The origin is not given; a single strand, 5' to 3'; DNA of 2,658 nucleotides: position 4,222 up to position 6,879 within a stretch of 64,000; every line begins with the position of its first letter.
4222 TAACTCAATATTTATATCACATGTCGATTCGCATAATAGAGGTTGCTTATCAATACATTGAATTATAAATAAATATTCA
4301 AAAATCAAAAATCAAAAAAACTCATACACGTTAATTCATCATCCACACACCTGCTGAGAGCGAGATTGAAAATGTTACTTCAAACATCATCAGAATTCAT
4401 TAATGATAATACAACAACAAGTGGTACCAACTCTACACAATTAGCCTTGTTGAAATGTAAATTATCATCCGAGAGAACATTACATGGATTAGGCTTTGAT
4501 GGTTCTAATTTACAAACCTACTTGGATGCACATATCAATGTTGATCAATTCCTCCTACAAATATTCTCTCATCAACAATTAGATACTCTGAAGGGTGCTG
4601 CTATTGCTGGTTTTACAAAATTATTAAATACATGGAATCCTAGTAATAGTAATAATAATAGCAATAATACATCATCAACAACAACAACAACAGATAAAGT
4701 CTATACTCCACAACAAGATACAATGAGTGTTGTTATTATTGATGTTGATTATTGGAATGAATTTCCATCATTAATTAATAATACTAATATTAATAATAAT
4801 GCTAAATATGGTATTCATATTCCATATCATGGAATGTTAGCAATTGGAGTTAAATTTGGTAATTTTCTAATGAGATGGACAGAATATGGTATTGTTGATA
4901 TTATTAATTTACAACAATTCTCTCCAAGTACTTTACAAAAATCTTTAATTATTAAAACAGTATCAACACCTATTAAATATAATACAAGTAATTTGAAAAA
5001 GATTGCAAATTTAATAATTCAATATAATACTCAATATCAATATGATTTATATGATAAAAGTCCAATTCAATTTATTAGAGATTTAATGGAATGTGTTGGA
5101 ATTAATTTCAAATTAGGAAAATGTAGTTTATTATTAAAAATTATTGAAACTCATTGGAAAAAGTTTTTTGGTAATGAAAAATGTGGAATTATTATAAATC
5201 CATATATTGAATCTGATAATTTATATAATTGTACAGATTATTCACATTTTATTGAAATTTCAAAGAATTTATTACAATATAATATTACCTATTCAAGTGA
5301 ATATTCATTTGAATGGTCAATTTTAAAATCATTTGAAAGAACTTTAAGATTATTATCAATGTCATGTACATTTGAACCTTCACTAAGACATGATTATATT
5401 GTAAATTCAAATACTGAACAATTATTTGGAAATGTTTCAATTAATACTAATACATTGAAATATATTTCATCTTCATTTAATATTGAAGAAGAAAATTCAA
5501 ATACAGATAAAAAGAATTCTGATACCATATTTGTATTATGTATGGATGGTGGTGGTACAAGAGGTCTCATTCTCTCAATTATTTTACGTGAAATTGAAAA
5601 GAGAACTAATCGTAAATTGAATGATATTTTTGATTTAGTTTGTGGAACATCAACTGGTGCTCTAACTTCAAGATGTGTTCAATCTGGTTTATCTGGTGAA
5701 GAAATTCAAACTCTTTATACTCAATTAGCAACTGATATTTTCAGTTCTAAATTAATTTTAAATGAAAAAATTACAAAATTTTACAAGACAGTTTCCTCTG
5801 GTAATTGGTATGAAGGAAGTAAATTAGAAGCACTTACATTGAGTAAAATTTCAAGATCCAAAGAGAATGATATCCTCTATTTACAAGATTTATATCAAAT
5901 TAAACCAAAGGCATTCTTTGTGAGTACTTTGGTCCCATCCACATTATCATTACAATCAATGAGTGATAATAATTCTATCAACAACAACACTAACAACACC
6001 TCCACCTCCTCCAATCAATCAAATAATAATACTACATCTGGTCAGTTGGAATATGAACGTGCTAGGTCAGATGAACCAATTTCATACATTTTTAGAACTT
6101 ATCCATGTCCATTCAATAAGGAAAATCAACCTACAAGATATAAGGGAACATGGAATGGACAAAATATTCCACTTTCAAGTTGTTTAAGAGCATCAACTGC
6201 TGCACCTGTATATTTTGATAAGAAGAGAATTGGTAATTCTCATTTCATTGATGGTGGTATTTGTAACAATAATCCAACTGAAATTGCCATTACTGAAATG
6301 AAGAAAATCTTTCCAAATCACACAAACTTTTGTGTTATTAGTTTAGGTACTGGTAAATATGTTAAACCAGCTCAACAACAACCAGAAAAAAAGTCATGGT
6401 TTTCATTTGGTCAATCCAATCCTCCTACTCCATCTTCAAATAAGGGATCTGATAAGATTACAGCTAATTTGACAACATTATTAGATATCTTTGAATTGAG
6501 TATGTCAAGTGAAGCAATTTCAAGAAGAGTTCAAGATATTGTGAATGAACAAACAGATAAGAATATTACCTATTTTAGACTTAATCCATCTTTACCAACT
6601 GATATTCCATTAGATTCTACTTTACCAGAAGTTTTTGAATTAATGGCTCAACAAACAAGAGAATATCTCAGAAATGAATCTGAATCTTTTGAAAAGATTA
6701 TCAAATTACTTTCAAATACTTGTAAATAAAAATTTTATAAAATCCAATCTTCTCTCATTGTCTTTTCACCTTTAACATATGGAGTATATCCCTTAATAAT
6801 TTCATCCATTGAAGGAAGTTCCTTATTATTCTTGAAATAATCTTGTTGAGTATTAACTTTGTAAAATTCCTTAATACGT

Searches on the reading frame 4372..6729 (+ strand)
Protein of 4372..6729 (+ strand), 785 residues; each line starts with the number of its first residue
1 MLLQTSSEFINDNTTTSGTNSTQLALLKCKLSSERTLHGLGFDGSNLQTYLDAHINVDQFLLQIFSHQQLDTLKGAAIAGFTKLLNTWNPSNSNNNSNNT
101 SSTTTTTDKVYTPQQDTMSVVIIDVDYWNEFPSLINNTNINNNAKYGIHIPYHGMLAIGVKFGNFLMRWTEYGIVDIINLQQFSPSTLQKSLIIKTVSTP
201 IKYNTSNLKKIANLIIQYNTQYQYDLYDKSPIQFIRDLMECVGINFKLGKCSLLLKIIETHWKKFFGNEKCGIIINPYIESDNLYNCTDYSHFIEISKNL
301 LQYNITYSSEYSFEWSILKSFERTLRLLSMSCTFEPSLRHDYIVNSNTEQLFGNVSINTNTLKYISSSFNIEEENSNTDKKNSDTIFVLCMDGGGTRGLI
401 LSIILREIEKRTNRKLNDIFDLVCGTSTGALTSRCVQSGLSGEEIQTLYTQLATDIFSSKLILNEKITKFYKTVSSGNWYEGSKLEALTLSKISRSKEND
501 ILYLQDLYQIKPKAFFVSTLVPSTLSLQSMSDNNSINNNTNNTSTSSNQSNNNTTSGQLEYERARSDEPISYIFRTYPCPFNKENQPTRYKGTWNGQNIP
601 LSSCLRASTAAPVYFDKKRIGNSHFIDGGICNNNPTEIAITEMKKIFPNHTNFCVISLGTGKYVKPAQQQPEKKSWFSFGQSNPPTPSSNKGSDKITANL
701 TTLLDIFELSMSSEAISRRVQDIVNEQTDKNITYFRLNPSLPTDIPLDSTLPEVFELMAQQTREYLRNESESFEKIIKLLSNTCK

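Call 4: search_protein_families(library=pfam, proteins=[window:4372-6729:+], max_evalue=0.01)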
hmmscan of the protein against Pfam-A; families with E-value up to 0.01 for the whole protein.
window:4372-6729:+ (785 aa): 1 family
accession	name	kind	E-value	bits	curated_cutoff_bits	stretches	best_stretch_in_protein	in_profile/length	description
PF01734.28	Patatin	-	1e-23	85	27.7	1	389-640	1-191/191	Patatin-like phospholipase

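Call 11: find_encoding_contigs(protein=window:4372-6729:+, flank=8000, max_places=10)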
Protein window:4372-6729:+ (785 aa): no gene with exactly this product is on record in the collection.
